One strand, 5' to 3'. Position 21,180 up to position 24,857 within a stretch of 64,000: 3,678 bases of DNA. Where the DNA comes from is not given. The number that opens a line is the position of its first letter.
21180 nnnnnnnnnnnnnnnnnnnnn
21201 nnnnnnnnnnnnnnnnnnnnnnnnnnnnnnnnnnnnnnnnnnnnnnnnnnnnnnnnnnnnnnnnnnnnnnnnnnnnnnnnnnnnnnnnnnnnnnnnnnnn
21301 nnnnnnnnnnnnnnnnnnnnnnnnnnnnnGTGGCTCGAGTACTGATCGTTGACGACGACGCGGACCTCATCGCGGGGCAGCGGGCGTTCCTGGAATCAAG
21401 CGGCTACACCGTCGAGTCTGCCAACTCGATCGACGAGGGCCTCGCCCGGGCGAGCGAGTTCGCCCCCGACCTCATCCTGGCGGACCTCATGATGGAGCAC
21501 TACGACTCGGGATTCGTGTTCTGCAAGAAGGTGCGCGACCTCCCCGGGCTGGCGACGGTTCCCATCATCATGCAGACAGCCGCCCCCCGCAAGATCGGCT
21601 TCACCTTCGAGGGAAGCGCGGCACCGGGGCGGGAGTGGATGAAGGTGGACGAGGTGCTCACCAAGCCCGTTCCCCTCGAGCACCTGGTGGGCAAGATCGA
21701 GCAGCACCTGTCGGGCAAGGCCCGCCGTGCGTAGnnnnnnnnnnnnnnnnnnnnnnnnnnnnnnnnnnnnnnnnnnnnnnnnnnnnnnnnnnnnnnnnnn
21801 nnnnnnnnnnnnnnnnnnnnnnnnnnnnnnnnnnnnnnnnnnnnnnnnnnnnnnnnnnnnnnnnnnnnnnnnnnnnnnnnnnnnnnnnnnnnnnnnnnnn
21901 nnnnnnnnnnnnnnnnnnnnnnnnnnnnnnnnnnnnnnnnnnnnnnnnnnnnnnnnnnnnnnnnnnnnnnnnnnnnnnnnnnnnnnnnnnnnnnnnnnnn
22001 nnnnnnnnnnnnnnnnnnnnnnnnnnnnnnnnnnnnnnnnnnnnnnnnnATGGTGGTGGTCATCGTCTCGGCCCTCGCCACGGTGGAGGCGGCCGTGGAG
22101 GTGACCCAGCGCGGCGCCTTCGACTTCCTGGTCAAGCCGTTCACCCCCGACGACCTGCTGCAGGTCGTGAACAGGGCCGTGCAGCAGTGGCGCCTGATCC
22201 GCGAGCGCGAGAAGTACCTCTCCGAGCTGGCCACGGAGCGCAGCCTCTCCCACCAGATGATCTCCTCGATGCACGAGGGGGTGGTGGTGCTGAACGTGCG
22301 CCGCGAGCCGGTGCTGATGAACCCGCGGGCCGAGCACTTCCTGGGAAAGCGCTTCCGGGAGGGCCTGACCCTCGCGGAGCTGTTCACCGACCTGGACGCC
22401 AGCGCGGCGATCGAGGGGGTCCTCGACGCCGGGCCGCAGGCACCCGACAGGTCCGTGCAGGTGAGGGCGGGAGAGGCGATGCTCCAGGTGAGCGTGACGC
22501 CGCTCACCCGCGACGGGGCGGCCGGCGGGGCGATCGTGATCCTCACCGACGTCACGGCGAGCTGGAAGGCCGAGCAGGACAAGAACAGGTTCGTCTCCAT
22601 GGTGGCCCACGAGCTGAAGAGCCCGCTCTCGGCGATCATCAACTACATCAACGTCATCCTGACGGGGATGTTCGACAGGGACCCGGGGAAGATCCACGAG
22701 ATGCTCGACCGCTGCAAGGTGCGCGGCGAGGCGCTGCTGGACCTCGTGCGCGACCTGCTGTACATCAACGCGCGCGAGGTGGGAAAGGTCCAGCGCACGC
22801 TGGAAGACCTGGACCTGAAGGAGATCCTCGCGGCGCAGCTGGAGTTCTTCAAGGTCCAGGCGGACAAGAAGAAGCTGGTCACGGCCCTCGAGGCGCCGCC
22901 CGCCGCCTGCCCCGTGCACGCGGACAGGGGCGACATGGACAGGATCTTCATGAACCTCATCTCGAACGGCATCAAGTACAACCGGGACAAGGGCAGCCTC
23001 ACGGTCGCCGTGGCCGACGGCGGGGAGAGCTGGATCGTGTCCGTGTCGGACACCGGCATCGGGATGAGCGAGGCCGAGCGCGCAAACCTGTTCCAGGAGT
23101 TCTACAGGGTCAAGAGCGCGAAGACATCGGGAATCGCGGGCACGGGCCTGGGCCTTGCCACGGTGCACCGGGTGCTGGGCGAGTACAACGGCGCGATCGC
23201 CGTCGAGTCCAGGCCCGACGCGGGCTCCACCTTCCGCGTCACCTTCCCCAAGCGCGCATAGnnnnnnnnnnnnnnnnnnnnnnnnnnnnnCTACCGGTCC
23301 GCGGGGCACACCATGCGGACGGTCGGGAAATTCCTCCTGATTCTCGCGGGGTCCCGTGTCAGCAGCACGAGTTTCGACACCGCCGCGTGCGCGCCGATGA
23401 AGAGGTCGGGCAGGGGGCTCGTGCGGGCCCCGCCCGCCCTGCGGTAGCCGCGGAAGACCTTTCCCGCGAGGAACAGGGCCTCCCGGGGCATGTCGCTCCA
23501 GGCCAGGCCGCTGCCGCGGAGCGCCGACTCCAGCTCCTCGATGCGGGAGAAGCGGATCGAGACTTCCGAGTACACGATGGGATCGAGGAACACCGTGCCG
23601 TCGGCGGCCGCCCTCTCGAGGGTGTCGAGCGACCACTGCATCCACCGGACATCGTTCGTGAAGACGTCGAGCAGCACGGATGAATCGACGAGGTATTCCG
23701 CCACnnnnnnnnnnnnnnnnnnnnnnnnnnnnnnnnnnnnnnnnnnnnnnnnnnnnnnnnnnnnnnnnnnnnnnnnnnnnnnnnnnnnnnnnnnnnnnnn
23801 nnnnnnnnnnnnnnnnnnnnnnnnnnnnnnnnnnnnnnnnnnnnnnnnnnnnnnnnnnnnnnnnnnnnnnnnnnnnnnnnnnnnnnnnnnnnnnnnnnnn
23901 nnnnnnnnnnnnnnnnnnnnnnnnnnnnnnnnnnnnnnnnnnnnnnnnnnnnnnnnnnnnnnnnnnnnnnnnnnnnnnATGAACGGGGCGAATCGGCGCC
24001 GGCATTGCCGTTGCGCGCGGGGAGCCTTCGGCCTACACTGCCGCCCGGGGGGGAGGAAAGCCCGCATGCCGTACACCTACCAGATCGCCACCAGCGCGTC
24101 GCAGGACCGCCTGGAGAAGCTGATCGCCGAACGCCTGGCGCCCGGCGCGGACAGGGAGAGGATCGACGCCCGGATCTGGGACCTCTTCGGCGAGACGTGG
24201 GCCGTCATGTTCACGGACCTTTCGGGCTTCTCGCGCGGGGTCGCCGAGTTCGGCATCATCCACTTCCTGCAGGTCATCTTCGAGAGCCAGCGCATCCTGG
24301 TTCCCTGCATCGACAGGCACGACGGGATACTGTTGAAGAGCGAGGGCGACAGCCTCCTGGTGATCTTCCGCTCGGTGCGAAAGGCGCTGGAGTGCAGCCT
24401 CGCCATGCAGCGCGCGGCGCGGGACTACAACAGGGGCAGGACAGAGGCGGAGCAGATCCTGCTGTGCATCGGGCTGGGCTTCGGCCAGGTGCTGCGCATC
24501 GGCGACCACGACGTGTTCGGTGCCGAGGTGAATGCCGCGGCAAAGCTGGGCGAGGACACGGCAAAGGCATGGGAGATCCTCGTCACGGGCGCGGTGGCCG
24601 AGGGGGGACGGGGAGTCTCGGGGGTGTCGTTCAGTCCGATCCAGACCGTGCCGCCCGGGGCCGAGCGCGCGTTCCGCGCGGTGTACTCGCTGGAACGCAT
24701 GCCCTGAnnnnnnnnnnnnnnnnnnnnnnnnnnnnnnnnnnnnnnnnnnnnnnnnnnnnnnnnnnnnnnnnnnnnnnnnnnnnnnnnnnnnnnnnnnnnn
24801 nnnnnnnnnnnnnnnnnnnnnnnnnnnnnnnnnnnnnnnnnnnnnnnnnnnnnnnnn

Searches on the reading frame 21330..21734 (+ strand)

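Call 66: search_protein_families(library=pfam, proteins=[window:21330-21734:+], max_evalue=0.0001)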
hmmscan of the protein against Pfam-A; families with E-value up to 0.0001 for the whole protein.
window:21330-21734:+ (134 aa): 1 family
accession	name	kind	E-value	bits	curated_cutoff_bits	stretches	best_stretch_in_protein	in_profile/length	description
PF00072.30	Response_reg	-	5.2e-16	59.2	30.2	1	4-122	1-109/111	Response regulator receiver domain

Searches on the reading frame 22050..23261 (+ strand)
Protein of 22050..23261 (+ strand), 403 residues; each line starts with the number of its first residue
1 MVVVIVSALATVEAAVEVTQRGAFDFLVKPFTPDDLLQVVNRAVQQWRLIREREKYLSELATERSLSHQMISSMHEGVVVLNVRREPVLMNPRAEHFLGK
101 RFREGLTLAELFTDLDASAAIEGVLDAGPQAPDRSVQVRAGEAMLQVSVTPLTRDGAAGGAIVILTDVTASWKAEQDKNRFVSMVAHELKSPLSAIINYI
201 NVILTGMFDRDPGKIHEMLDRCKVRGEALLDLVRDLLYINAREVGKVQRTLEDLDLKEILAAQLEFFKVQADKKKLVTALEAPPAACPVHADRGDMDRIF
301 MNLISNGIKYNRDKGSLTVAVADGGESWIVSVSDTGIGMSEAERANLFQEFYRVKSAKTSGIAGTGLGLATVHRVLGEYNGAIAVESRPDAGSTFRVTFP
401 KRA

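Call 25: search_protein_families(library=pfam, proteins=[window:22050-23261:+], max_evalue=0.001)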
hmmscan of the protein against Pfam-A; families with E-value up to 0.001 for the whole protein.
window:22050-23261:+ (403 aa): 3 families
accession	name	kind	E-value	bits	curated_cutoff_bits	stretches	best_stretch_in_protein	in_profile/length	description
PF02518.31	HATPase_c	-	4.1e-24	85.6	26.4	1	292-402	2-110/111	Histidine kinase-, DNA gyrase B-, and HSP90-like ATPase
PF00512.31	HisKA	-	1.1e-10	41.9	26.9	1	178-239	2-60/66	His Kinase A (phospho-acceptor) domain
PF00072.30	Response_reg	-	1.1e-05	26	30.2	1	2-40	72-110/111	Response regulator receiver domain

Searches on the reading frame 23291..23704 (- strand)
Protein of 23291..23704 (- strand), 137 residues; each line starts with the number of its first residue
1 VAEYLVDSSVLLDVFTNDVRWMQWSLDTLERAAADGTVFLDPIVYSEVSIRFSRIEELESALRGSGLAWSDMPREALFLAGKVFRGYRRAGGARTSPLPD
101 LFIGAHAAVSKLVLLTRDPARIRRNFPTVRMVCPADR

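Call 66: search_protein_families(library=pfam, proteins=[window:23291-23704:-], max_evalue=0.0001)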
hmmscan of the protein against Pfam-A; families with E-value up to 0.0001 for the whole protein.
window:23291-23704:- (137 aa): 1 family
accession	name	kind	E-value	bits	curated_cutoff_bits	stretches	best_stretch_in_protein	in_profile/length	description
PF01850.27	PIN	-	2.7e-09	38.1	23.6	1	4-119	1-112/120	PIN domain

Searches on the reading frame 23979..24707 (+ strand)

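Call 25: search_protein_families(library=pfam, proteins=[window:23979-24707:+], max_evalue=0.001)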
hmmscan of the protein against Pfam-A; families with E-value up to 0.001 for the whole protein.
window:23979-24707:+ (242 aa): 1 family
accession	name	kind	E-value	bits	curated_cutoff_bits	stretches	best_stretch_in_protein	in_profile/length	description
PF00211.25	Guanylate_cyc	-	8.4e-07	29.2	21.9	1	75-208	10-153/183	Adenylate and Guanylate cyclase catalytic domain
